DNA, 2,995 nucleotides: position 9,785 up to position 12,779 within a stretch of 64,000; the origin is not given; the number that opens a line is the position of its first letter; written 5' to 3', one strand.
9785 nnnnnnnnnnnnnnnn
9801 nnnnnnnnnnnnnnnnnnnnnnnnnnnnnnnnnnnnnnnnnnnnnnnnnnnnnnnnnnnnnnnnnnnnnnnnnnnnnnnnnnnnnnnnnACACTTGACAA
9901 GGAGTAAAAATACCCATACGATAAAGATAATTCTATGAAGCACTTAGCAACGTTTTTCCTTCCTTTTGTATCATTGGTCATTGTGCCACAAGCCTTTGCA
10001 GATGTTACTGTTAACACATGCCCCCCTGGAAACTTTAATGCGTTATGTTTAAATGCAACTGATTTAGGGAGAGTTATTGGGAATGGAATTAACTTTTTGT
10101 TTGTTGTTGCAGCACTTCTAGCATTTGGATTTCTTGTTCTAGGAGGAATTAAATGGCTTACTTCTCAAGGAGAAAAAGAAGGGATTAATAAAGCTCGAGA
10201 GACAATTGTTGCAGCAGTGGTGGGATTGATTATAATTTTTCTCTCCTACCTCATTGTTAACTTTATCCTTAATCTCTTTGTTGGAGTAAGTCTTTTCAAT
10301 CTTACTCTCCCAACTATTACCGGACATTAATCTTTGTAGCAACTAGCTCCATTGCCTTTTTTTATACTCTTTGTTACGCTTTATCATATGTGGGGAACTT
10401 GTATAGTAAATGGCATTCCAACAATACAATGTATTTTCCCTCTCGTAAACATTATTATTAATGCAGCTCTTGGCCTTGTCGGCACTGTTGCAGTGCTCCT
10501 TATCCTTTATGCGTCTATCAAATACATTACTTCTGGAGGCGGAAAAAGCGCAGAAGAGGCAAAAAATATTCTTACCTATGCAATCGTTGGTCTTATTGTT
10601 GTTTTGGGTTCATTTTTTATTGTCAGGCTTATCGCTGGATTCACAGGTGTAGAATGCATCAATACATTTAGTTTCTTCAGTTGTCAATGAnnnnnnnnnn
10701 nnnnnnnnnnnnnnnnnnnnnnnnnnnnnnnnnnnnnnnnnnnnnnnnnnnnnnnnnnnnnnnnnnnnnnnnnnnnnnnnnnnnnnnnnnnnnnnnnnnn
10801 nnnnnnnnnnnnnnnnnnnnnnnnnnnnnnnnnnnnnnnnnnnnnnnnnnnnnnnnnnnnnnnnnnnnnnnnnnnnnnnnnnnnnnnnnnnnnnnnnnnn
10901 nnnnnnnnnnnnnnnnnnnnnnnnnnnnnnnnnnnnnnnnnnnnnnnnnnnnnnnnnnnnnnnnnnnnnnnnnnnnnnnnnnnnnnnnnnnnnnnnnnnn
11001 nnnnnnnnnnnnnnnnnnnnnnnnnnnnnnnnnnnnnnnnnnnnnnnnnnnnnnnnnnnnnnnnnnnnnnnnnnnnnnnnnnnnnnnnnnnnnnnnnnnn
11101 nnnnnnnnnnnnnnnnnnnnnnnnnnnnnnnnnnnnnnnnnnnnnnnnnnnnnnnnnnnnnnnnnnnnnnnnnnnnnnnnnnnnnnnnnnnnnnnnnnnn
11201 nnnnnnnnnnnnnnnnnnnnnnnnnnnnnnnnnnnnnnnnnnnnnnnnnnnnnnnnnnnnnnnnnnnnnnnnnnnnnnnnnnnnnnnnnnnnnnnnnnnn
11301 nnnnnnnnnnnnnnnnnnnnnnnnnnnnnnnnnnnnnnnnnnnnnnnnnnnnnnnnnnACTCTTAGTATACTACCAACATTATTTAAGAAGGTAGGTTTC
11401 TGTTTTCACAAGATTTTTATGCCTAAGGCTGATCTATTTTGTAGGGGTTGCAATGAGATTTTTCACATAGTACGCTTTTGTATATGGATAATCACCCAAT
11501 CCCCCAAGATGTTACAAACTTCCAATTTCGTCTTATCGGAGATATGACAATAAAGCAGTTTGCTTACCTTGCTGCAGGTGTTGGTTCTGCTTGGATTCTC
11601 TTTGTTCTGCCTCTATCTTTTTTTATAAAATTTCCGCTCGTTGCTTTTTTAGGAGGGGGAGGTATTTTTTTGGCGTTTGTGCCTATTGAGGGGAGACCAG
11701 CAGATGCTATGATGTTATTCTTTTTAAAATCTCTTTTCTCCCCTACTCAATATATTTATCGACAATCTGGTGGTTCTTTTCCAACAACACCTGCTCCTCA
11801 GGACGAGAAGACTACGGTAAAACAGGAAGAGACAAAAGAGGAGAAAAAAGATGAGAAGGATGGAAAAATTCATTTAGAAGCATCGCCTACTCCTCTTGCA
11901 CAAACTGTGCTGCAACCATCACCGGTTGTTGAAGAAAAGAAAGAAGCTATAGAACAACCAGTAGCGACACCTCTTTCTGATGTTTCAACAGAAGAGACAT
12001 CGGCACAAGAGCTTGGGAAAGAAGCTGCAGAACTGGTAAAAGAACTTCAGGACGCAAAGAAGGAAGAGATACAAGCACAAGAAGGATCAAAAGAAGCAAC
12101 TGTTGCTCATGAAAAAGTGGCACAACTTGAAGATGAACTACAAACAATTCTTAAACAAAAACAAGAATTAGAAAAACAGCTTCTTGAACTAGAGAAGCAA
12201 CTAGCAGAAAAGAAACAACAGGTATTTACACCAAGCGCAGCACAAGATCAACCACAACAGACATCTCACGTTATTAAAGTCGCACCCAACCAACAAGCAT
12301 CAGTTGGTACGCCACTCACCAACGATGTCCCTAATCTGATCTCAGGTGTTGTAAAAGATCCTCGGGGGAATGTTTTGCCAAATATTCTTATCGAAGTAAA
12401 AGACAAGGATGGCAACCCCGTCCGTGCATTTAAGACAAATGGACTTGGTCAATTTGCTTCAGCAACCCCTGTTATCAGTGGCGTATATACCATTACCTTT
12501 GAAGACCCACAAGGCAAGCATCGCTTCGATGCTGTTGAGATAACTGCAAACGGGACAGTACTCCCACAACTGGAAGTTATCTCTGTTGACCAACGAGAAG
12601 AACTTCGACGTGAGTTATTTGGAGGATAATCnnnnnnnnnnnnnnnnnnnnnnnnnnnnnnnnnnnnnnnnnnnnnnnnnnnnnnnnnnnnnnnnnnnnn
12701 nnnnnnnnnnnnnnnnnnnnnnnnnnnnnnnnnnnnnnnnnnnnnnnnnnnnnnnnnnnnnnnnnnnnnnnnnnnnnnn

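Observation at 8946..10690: Tandem array of four VirB2/TrbC-like pilin paralogues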

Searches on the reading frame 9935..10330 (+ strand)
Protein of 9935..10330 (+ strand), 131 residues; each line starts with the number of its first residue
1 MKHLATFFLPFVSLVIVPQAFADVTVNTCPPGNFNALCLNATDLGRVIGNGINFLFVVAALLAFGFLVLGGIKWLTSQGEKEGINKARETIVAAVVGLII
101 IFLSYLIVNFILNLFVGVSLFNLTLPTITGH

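Call 3: search_protein_families(library=pfam, proteins=[window:9935-10330:+], max_evalue=1)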
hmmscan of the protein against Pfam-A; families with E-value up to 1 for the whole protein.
window:9935-10330:+ (131 aa): 5 families
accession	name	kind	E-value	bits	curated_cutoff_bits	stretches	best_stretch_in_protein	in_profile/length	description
PF18895.5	T4SS_pilin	-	2e-08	34.6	26.6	1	45-111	6-71/71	Type IV secretion system pilin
PF19607.4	DUF6112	-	0.0055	16.9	25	1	33-109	6-79/88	Family of unknown function (DUF6112)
PF09815.14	XK-related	-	0.012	15.1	24.8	1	55-103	219-267/337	XK-related protein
PF19733.4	DUF6223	-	0.017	15.9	27.4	1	57-108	7-57/98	Family of unknown function (DUF6223)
PF04956.18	TrbC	-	0.31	11.7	27.9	1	5-111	13-98/98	TrbC/VIRB2 pilin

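Call 39: search_protein_families(library=ncbifam, proteins=[window:9935-10330:+], max_evalue=0.01)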
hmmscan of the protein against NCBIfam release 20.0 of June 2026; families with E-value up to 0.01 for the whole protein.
window:9935-10330:+ (131 aa): 1 family
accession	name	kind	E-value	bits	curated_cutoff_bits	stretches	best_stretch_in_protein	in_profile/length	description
NF045849.1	ICE_MMCAP2_0565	equivalog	0.0055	16.4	40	1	43-113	8-78/80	Mbov_0395 family pilin-like conjugal transfer protein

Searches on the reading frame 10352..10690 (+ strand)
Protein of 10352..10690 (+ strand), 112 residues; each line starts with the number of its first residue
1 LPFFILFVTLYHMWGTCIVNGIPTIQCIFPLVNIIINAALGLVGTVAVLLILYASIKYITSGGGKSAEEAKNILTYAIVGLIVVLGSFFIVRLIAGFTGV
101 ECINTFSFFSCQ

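Call 3: search_protein_families(library=pfam, proteins=[window:10352-10690:+], max_evalue=1)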
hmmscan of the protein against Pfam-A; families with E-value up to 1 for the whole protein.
window:10352-10690:+ (112 aa): 1 family
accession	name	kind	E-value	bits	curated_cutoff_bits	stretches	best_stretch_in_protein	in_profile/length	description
PF18895.5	T4SS_pilin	-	1.9e-08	34.7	26.6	1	32-93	9-70/71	Type IV secretion system pilin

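Call 31: find_homologous_proteins(query=window:10388-10687:+, max_evalue=0.001)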
Query window:10388-10687:+ (100 aa): 15 proteins with E <= 0.001 among 119 candidates.
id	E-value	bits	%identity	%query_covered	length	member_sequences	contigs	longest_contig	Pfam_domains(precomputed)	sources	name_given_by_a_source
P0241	2.2e-55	203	100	100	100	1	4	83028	PF18895.6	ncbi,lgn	-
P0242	5.7e-37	144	74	96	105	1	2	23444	PF18895.6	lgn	-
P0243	3.2e-35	138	71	99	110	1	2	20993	-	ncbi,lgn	-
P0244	5.2e-31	125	63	100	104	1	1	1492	PF18895.6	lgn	-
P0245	2.8e-28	116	66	91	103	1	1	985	PF18895.6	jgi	jgi:hypothetical protein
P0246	3.3e-27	113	61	99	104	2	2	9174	PF18895.6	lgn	-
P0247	2.0e-25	107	56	100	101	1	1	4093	PF18895.6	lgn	-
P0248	6.0e-25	105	59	100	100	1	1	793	PF18895.6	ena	-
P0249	1.3e-24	104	55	97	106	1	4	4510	PF18895.6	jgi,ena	jgi:hypothetical protein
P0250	3.8e-24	103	57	94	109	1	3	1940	PF18895.6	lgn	-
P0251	3.7e-23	100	62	84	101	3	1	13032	PF18895.6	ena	-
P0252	1.3e-22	98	56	94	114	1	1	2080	PF18895.6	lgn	-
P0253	1.3e-7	50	46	66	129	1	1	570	PF18895.6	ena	-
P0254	8.6e-5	41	49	64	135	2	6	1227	PF18895.6,PF04956.19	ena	-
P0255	1.0e-4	41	49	64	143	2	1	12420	PF18895.6,PF04956.19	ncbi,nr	ncbi:hypothetical protein KC959_02385 [Candidatus Saccharibacteria bacterium]|nr:hypothetical protei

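Call 39: search_protein_families(library=ncbifam, proteins=[window:10388-10690:+], max_evalue=0.01)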
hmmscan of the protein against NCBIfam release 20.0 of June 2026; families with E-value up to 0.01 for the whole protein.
window:10388-10690:+ (100 aa): 1 family
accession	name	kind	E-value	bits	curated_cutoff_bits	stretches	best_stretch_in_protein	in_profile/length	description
NF045849.1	ICE_MMCAP2_0565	equivalog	3.5e-07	29.8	40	1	16-84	9-78/80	Mbov_0395 family pilin-like conjugal transfer protein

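Call 42: predict_structure(alignment_id=A4)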
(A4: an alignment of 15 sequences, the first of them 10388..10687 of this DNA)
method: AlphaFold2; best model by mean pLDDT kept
length: 100 residues; sequences in the alignment: 15
mean_pLDDT: 73.1   pTM: 0.48
mean pLDDT of the five models: 73.1, 67.3, 65.3, 63.7, 62.5
residues with pLDDT >= 90: 0; 70-90: 65; 50-70: 26; < 50: 9
segments of 3 or more residues with pLDDT < 50: 95-100
pLDDT, mean of each block of 10 residues (from residue 1): 61 66 80 86 81 80 86 82 64 47
secondary structure, 60 per line:
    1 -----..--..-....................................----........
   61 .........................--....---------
elements in order: H13-48 H53-85 H88-91

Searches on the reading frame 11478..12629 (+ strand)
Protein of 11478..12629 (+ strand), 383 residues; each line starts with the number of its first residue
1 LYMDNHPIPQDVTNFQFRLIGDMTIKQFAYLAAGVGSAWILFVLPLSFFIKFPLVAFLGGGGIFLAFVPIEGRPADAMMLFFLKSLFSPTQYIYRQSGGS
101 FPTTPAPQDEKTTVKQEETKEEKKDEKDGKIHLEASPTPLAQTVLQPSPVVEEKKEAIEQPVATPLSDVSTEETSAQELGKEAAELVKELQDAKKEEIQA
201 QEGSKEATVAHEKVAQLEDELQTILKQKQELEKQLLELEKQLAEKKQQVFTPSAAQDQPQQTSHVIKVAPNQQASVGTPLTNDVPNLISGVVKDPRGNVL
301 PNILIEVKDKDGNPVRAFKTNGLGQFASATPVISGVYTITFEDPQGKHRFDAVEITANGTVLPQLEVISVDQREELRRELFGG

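Call 3: search_protein_families(library=pfam, proteins=[window:11478-12629:+], max_evalue=1)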
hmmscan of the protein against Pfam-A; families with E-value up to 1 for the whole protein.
window:11478-12629:+ (383 aa): 9 families
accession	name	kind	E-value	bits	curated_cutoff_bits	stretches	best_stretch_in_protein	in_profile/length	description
PF13620.12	CarboxypepD_reg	-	1.7e-08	35.1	32.3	1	288-360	2-74/82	Carboxypeptidase regulatory-like domain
PF12666.12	PrgI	-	3.4e-08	34.4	27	1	7-94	1-91/91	PrgI family protein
PF01496.24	V_ATPase_I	-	0.00021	19.8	30.7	1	179-307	42-180/815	V-type ATPase 116kDa subunit family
PF05064.18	Nsp1_C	-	0.15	12.3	24.1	1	205-253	62-110/114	Nsp1-like C-terminal region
PF17210.9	SdrD_B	-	0.19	12.4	29.7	1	297-347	21-70/112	SdrD B-like domain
PF09340.15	NuA4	-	0.21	11.9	25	1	220-250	1-31/78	Histone acetyltransferase subunit NuA4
PF18409.7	Plk4_PB2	-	0.28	12.3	26.9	1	197-248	43-94/108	Polo-like Kinase 4 Polo Box 2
PF07323.17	DUF1465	-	0.42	10.9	25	1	191-260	81-147/153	Protein of unknown function (DUF1465)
PF14523.12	Syntaxin_2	-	0.71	10.3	26.5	0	174-272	44-130/134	Syntaxin-like protein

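Call 39: search_protein_families(library=ncbifam, proteins=[window:11478-12629:+], max_evalue=0.01)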
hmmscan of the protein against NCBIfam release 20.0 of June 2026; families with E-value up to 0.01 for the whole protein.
window:11478-12629:+ (383 aa): 0 families
